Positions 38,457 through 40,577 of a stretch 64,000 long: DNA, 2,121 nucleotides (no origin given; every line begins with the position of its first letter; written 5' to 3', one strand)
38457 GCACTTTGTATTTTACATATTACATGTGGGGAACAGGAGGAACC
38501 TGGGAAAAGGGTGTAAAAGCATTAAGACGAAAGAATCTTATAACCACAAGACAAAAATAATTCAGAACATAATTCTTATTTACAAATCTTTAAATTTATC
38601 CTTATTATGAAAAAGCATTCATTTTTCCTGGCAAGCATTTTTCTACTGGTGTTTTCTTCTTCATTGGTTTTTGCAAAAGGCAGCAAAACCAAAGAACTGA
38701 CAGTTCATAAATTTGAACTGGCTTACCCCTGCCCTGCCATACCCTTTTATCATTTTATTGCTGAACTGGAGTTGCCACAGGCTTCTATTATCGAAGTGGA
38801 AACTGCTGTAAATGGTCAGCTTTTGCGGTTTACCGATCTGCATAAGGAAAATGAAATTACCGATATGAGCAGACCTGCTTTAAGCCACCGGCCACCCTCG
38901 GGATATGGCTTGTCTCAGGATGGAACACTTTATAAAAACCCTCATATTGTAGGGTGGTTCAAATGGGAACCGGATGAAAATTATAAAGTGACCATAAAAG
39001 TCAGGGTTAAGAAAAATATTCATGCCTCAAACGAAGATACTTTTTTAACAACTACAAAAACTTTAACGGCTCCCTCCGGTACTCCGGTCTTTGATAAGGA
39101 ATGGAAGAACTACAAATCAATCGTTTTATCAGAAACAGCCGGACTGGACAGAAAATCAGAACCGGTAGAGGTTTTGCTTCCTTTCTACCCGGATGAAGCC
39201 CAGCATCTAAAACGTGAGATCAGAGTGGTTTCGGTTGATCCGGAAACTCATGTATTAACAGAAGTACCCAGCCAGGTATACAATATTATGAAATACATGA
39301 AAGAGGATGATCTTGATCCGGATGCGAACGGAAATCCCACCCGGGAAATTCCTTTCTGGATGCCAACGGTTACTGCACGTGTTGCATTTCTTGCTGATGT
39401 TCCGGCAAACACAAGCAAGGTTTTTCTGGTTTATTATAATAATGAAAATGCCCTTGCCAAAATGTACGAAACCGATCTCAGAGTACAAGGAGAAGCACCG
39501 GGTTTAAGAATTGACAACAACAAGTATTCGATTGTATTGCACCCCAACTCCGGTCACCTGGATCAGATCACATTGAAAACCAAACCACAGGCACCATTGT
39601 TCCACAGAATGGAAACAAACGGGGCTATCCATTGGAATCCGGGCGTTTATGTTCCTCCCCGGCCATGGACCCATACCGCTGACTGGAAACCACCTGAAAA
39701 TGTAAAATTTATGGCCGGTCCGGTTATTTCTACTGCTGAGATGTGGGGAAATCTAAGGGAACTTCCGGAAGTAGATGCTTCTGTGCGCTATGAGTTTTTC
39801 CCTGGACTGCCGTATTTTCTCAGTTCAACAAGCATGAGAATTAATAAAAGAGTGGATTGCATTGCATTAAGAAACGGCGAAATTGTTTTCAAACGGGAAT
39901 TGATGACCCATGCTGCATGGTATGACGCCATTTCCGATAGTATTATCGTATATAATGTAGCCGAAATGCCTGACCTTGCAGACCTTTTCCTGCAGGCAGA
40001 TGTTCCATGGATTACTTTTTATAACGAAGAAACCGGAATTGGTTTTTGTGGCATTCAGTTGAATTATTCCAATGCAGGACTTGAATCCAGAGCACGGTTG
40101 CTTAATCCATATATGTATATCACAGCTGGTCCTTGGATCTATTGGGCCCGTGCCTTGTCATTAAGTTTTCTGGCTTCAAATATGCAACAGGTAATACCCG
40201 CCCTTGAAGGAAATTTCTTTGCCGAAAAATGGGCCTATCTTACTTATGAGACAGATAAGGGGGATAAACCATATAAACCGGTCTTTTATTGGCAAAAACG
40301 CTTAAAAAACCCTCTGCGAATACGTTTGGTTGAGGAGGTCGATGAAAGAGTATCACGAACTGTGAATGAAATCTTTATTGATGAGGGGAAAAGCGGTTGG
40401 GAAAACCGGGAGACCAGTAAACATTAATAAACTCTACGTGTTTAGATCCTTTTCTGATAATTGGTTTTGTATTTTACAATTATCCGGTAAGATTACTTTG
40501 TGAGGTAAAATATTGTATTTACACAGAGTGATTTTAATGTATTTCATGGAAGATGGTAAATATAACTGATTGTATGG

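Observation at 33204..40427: Three consecutive large secreted proteins with no recognisable catalytic family, convergent on susC/susD: candidate undescribed glycan-active enzymes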

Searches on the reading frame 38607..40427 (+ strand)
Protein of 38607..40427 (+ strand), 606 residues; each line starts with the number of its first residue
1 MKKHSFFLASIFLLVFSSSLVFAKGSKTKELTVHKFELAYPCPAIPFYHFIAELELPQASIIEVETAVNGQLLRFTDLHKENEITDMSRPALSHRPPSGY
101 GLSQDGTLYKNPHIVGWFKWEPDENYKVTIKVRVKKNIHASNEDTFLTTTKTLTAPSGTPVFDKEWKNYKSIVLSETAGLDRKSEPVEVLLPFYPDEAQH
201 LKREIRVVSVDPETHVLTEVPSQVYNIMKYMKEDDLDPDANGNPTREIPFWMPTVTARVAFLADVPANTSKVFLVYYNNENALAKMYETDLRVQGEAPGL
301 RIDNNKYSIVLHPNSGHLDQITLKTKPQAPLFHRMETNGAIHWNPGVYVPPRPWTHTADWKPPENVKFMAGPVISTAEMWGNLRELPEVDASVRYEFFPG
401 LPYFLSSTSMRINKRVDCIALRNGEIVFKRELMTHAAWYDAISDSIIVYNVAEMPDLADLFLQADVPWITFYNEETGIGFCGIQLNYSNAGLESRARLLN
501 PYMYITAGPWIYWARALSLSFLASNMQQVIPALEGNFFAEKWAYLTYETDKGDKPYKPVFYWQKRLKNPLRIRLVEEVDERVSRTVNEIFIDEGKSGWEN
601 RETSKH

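Call 5: search_protein_families(library=pfam, proteins=[window:38607-40427:+], max_evalue=1)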
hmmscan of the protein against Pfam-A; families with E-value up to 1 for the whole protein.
window:38607-40427:+ (606 aa): 0 families

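Call 6: search_protein_families(library=ncbifam, proteins=[window:38607-40427:+], max_evalue=1)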
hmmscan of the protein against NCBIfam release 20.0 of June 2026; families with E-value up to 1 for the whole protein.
window:38607-40427:+ (606 aa): 0 families

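Call 9: search_solved_structures(query=window:38607-40427:+, max_evalue=1)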
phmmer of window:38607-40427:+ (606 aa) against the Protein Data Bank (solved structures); distinct sequences matched with E-value up to 1: 0.

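Call 15: find_homologous_proteins(query=window:38607-40427:+)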
Query window:38607-40427:+ (606 aa): 956 proteins with E <= 0.001 among 8000 candidates; the best 120 are listed.
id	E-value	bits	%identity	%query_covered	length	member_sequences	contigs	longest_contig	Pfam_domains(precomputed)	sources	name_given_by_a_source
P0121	0.0e+0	1300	90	100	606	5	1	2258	-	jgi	-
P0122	0.0e+0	1263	87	100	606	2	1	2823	-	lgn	-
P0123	0.0e+0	1239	85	100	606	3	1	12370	-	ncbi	-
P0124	0.0e+0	1232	85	100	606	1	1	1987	-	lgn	-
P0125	0.0e+0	1231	85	100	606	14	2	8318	-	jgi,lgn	jgi:hypothetical protein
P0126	0.0e+0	1215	84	100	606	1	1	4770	-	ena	-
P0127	0.0e+0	1211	83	100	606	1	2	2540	-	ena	-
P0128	0.0e+0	1210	83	100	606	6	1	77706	-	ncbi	-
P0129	0.0e+0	1208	83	100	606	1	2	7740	-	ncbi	-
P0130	0.0e+0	1206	83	100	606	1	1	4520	-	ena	-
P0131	0.0e+0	1202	81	100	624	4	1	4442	-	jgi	jgi:hypothetical protein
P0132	0.0e+0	1201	86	97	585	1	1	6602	-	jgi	-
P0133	0.0e+0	1186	81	100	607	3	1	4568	-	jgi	jgi:hypothetical protein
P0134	0.0e+0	1185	81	100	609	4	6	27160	-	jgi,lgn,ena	-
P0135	0.0e+0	1184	81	100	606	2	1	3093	-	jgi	-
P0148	0.0e+0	1119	76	100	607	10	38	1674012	-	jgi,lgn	jgi:hypothetical protein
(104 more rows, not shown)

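Call 21: search_solved_structures(query=A2, max_evalue=10)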
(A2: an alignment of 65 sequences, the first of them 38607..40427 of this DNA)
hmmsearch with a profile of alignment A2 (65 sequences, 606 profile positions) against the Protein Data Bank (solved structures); distinct sequences matched with E-value up to 10: 0.
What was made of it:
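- On PL26 rhamnogalacturonan lyase: No PDB sequence hit, even with a profile at E<=10 (calls 9, 21).
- Closest known: PL26 exo-rhamnogalacturonan lyase. Different: PL26 is about 900 aa against 606 aa for C. There is no sequence-level hit (calls 9, 21), and catalytic residues could not be compared.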

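Call 25: find_encoding_contigs(protein=P0148, flank=10000, max_places=3)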
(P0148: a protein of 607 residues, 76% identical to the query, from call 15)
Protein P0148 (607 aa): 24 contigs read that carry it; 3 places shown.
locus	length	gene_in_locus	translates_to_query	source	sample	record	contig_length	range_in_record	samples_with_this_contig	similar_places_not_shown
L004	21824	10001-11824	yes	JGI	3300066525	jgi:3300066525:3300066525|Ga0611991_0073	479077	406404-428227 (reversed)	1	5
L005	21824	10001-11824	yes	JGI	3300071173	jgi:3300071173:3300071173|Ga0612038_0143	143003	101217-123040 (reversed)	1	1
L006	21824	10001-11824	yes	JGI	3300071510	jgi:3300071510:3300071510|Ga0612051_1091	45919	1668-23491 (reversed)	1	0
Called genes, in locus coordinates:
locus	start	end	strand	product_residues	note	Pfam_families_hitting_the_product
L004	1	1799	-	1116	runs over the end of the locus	PF01839:FG-GAP (faint), PF13517:FG-GAP_3, PF07593:UnbV_ASPIC, PF13517:FG-GAP_3 (weak)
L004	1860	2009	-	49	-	-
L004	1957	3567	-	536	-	PF12741:SusD-like, PF12771:SusD-like_2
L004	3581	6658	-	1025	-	PF13620:CarboxypepD_reg, PF13715:CarbopepD_reg_2, PF07715:Plug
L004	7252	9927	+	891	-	-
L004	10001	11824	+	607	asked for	-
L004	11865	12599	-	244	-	PF05721:PhyH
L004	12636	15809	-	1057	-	PF17128:DUF5107, PF07719:TPR_2 (faint), PF13428:TPR_14 (faint), PF13432:TPR_16 (faint), PF14559:TPR_19 (faint), PF25064:ARM_TT21_5th (faint)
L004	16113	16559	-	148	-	PF01797:Y1_Tnp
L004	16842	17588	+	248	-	PF08220:HTH_DeoR, PF08279:HTH_11 (weak), PF00455:DeoRC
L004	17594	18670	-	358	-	PF06452:CBM9_1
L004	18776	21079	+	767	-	PF17678:Glyco_hydro_92N, PF07971:Glyco_hydro_92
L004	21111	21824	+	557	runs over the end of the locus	PF02638:GHL10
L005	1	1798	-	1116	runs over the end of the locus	PF01839:FG-GAP (faint), PF13517:FG-GAP_3, PF07593:UnbV_ASPIC, PF13517:FG-GAP_3 (weak)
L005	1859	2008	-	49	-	-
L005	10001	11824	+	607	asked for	-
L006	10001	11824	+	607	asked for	-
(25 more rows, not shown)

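Call 27: predict_structure(alignment_id=A2)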
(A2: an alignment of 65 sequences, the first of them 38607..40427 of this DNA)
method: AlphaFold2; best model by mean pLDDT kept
length: 606 residues; sequences in the alignment: 65
mean_pLDDT: 74.4   pTM: 0.74
mean pLDDT of the five models: 74.4, 72.8, 72.4, 55.3, 52.4
residues with pLDDT >= 90: 106; 70-90: 305; 50-70: 123; < 50: 72
segments of 3 or more residues with pLDDT < 50: 23-27, 98-103, 337-340, 344-353, 494-501, 516-526, 582-606
pLDDT, mean of each block of 10 residues (from residue 1): 75 78 52 86 79 85 83 70 58 52 62 82 89 80 85 82 78 87 91 74 83 83 81 63 62 75 91 87 81 92 94 84 88 56 45 51 84 92 78 90 88 75 66 86 87 71 75 89 82 49 59 47 43 78 89 88 87 67 38 36 33
secondary structure, 60 per line:
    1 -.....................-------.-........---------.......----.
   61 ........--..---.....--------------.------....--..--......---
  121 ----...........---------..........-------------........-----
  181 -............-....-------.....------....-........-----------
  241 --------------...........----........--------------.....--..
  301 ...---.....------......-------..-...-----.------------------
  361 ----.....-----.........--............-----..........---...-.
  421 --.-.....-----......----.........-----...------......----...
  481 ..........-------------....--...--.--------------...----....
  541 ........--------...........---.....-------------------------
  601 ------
elements in order: H2-22 E32-39 E49-55 E60-68 E76-80 H102-105 E112-117 E125-135 E145-154 E168-175 E182-193 H195-198 E206-210 E217-220 E222-229 E255-265 E270-277 E292-296 E299-303 E307-311 E318-323 E334-336 E365-369 E375-383 E386-397 E403-412 E416-418 E425-429 E435-440 E445-450 E459-461 E468-473 E478-490 E504-507 E510-512 E530-532 E537-548 H557-567 E571-575
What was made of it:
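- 38607..40427 (+): Gene C: 606-aa all-beta periplasmic protein (two beta-sandwiches plus a supersandwich), member of a second unnamed family and the conserved partner of A. AlphaFold2 model with pLDDT 74 (call 27).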

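Call 29: fold_search(model_id=the predicted structure, library=pdb)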
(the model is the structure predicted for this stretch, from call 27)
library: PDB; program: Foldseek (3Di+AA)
matches with E <= 10: 1358; with E <= 0.001: 109
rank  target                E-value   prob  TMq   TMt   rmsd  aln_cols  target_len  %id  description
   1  3lvt                  7.3e-11  1.00  0.38  0.29   8.9       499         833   12  The Crystal Structure of a Protein in the Glycosyl Hydrolase Family 38 from Enterococcus faecalis to 2.55A (released 2010-03-16)
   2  5kbp_B                1.2e-10  1.00  0.39  0.28   8.7       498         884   11  The crystal structure of an alpha-mannosidase from Enterococcus faecalis V583 (released 2016-07-13)
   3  2wyi_B                1.4e-09  1.00  0.39  0.28   8.3       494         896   10  Structure of the Streptococcus pyogenes family GH38 alpha-mannosidase complexed with swainsonine (released 2010-02-16)
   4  2wyi_A                2.9e-09  1.00  0.38  0.27   9.2       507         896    9  Structure of the Streptococcus pyogenes family GH38 alpha-mannosidase complexed with swainsonine (released 2010-02-16)
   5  5xqg_F                4.8e-09  1.00  0.35  0.25  10.8       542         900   10  Crystal structure of a PL 26 exo-rhamnogalacturonan lyase from Penicillium chrysogenum complexed with unsaturated gala (released 2018-03-21)
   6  5xqg_H                4.8e-09  1.00  0.35  0.25  10.6       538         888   10  Crystal structure of a PL 26 exo-rhamnogalacturonan lyase from Penicillium chrysogenum complexed with unsaturated gala (released 2018-03-21)
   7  5xq3_B                1.3e-08  1.00  0.36  0.26  10.2       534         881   10  Crystal structure of a PL 26 exo-rhamnogalacturonan lyase from Penicillium chrysogenum (released 2018-03-21)
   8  5xqg_G                1.4e-08  1.00  0.35  0.26  11.0       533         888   10  Crystal structure of a PL 26 exo-rhamnogalacturonan lyase from Penicillium chrysogenum complexed with unsaturated gala (released 2018-03-21)
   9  5xqo_A                1.5e-08  1.00  0.36  0.26  10.7       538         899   10  Crystal structure of a PL 26 exo-rhamnogalacturonan lyase from Penicillium chrysogenum complexed with tetrameric subst (released 2018-03-21)
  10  2wyh_A                1.6e-08  1.00  0.38  0.27   8.5       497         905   10  Structure of the Streptococcus pyogenes family GH38 alpha-mannosidase (released 2010-02-16)
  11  5xqj_E                1.6e-08  1.00  0.36  0.26  10.0       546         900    9  Crystal structure of a PL 26 exo-rhamnogalacturonan lyase from Penicillium chrysogenum complexed with unsaturated gala (released 2018-04-04)
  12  5xqg_D                1.9e-08  1.00  0.37  0.27  10.3       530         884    9  Crystal structure of a PL 26 exo-rhamnogalacturonan lyase from Penicillium chrysogenum complexed with unsaturated gala (released 2018-03-21)
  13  5xqg_C                2.7e-08  1.00  0.37  0.26  10.2       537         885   10  Crystal structure of a PL 26 exo-rhamnogalacturonan lyase from Penicillium chrysogenum complexed with unsaturated gala (released 2018-03-21)
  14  2wyh_B                3.4e-08  1.00  0.38  0.27   8.8       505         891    9  Structure of the Streptococcus pyogenes family GH38 alpha-mannosidase (released 2010-02-16)
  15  5xqj_G                3.5e-08  1.00  0.36  0.26   9.8       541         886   10  Crystal structure of a PL 26 exo-rhamnogalacturonan lyase from Penicillium chrysogenum complexed with unsaturated gala (released 2018-04-04)
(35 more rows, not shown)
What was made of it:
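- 38607..40427 (+): Foldseek matches to the GH38 C-terminal half (7e-11) and to PL26 (5e-9) (call 29).
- On GH38 alpha-mannosidase: C matches the fold at Foldseek E 7e-11 with TM 0.38 (call 29).
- Closest known: PL26 exo-rhamnogalacturonan lyase. Same: Both are multi-domain all-beta proteins (call 29).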

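Call 39: find_related_loci(query=A2, collection=genome_contigs, flank=10000)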
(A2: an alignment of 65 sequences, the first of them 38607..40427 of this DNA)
Query A2 (606 aa) in genome_contigs; peptide patterns used: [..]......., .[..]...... (x = any residue, [..] = any of these).
204 stretches matched a pattern; 189 encode a relative of the query (tblastn E <= 1e-3); the best 80 are kept; 80 distinct loci.
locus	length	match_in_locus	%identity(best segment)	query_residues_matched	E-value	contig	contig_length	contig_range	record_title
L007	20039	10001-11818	87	1-606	0e+0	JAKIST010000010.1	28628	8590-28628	MAG: Draconibacterium sp. isolate D96SM.bin.24 NODE_1273_length_28628_cov_3.512157, whole genome shotgun sequence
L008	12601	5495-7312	85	1-606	0e+0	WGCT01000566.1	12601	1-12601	MAG: Draconibacterium sp. isolate S145_14 k151_89735, whole genome shotgun sequence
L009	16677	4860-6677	81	1-606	0e+0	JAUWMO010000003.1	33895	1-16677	MAG: Bacteroidota bacterium isolate CSMAG_2400 CSMAG_2400_k141_1482888_length_33895_cov_5.9967, whole genome shotgun seq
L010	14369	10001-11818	80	1-606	0e+0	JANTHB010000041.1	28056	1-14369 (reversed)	MAG: Bacteroidales bacterium isolate bin10098 c_000000001199, whole genome shotgun sequence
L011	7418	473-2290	77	1-606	0e+0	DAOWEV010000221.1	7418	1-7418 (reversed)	MAG TPA_asm: Bacteroidales bacterium isolate CSMAG_1948 CSMAG_1948_k141_2286717_length_7418_cov_25.0000, whole genome sh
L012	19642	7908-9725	77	1-606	0e+0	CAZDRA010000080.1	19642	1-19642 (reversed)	MAG TPA_asm: uncultured Roseivirgaceae bacterium isolate SRP128015_co3_50 genome assembly, contig: NODE_2754_length_1964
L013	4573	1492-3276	80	13-606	0e+0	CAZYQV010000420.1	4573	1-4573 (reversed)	MAG TPA_asm: uncultured Rikenellaceae bacterium isolate binchicken_co219_276 genome assembly, contig: k141_938151, whole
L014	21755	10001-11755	79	22-606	0e+0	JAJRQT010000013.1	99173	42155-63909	MAG: Bacteroidetes bacterium isolate Dive100_bin10.8 k141_164361, whole genome shotgun sequence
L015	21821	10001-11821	77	1-606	0e+0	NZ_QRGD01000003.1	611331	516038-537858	Aureibaculum luteum strain SM1352 SM1352_scaffold3, whole genome shotgun sequence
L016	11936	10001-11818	75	1-606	0e+0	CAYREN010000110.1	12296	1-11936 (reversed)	MAG TPA_asm: uncultured Roseivirgaceae bacterium isolate SRP128015_co3_43 genome assembly, contig: NODE_5879_length_1229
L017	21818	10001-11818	75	1-606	0e+0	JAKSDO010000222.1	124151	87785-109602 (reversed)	MAG: Cytophagales bacterium isolate MAG.91 k141_5199544, whole genome shotgun sequence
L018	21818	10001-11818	76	1-606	0e+0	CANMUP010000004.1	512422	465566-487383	uncultured Flaviramulus sp. isolate N17-2-Z.fasta genome assembly, contig: NODE_4, whole genome shotgun sequence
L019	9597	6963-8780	74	1-606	0e+0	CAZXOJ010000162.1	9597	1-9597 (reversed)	MAG TPA_asm: uncultured Bacteroides sp. isolate SRP155585_co2_236 genome assembly, contig: NODE_5480_length_9597_cov_9.0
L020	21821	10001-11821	74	1-606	0e+0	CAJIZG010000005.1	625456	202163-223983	MAG: Urechidicola croceus isolate FRAM18_bin205 genome assembly, contig: FRAM18_bin205-5, whole genome shotgun sequence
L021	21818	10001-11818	74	1-606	0e+0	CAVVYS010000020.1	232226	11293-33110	MAG: uncultured Bacteroidaceae bacterium isolate MFD03804.bin.2.69 genome assembly, contig: contig_56711, whole genome s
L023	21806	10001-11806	72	8-606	0e+0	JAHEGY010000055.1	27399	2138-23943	MAG: Cyclobacteriaceae bacterium isolate Ww429 NODE_2163_length_27399_cov_4.366229, whole genome shotgun sequence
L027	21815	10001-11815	71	1-606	0e+0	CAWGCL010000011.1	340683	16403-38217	MAG: uncultured Cytophagales bacterium isolate MFD03804.bin.3.132 genome assembly, contig: contig_43146, whole genome sh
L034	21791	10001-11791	69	11-606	0e+0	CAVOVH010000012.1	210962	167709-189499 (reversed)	MAG: uncultured Cytophagales bacterium isolate MFD09779.bin.2.36 genome assembly, contig: contig_65089, whole genome sho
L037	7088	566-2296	69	30-606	0e+0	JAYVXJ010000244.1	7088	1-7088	MAG: Chitinophagaceae bacterium isolate GL85_DN_concoct_230 GL85_DN_concoct_230_243, whole genome shotgun sequence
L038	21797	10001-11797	66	6-606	0e+0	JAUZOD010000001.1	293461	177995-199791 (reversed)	MAG: Bacteroidota bacterium isolate bin63(3d) MJEOEBMA_1, whole genome shotgun sequence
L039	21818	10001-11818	67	1-606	0e+0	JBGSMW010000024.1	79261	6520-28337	MAG: Draconibacterium sp. isolate JTS-AC24 k141_1162729, whole genome shotgun sequence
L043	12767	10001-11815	65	1-606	0e+0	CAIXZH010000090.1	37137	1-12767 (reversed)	MAG: uncultured Bacteroidia bacterium isolate Umea_bin-02693 genome assembly, contig: bin-02693:090/119, whole genome sh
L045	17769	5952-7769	67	1-606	0e+0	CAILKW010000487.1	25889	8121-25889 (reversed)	MAG: uncultured Bacteroidia bacterium isolate KTt_bin-2223 genome assembly, contig: bin-2223:487/851, whole genome shotg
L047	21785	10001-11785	66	11-605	0e+0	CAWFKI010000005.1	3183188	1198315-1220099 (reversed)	MAG: uncultured Bacteroidales bacterium isolate MFD01872.bin.1.132 genome assembly, contig: contig_69320, whole genome s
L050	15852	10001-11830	65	1-605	0e+0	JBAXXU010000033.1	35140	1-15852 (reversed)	MAG: Bacteroidota bacterium isolate ELA747 MAG747_33, whole genome shotgun sequence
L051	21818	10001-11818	67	2-606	0e+0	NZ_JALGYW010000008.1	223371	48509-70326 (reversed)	Maribellus sp. YY47 NODE_8, whole genome shotgun sequence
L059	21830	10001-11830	64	1-605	0e+0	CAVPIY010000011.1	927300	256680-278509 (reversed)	MAG: uncultured Bacteroidales bacterium isolate MFD00032.bin.1.201 genome assembly, contig: contig_62041, whole genome s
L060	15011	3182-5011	64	1-606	0e+0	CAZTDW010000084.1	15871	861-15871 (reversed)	MAG TPA_asm: uncultured Rikenellaceae bacterium isolate binchicken_co22_24 genome assembly, contig: NODE_3878_length_158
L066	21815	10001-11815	64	1-606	0e+0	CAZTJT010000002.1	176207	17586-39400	MAG TPA_asm: uncultured Rikenellaceae bacterium isolate binchicken_co7_100 genome assembly, contig: NODE_92_length_17620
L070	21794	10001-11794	67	12-606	0e+0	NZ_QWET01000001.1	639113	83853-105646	Mariniphaga sediminis strain SY21 Scaffold1, whole genome shotgun sequence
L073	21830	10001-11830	64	1-605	0e+0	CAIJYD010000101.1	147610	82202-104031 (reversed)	MAG: uncultured Bacteroidetes bacterium isolate Loclat_bin-13856 genome assembly, contig: bin-13856:101/135, whole genom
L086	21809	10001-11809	66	1-606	0e+0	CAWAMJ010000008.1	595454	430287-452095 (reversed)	MAG: uncultured Prolixibacteraceae bacterium isolate MFD01721.bin.1.283 genome assembly, contig: contig_4664, whole geno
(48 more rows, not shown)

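Call 45: search_protein_families(library=pfam, proteins=[L043:11936-12670:+, L020:5555-6817:+, L027:17193-18728:+, L059:13601-16066:+], max_evalue=0.01)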
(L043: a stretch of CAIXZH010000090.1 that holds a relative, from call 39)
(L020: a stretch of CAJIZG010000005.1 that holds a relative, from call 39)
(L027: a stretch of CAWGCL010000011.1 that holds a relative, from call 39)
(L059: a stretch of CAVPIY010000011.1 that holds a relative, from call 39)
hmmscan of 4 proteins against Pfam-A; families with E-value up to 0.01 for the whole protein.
L043:11936-12670:+ (244 aa): 1 family
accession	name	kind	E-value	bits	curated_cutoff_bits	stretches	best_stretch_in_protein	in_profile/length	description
PF16011.10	CBM9_2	-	9.7e-05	22.6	25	1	71-235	30-188/199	Carbohydrate-binding family 9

L020:5555-6817:+ (420 aa): 2 families
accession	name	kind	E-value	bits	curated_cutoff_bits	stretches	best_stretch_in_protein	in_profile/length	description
PF01408.29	GFO_IDH_MocA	-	8.7e-15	55.9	24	1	77-198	1-119/120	Oxidoreductase family, NAD-binding Rossmann fold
PF02894.22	GFO_IDH_MocA_C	-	0.0046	17.2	22.9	0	360-414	150-217/218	Oxidoreductase family, C-terminal alpha/beta domain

L027:17193-18728:+ (511 aa): 1 family
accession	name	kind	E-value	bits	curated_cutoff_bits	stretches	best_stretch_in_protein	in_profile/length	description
PF12831.13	FAD_oxidored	-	9.6e-79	266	27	1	1-484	27-409/416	FAD dependent oxidoreductase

L059:13601-16066:+ (821 aa): 4 families
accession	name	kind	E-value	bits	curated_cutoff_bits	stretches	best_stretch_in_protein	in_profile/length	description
PF17389.8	Bac_rhamnosid6H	-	2.8e-64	218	24.5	1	386-706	4-337/339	Bacterial alpha-L-rhamnosidase 6 hairpin glycosidase domain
PF08531.16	Bac_rhamnosid_N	-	7.4e-48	163.1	25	1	67-240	2-171/172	Alpha-L-rhamnosidase N-terminal domain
PF17390.7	Bac_rhamnosid_C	-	1.1e-16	60.8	22.1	1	710-784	1-72/78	Bacterial alpha-L-rhamnosidase C-terminal domain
PF05592.18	Bac_rhamnosid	-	2.1e-14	53.7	22.2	1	254-369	6-92/102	Bacterial alpha-L-rhamnosidase concanavalin-like domain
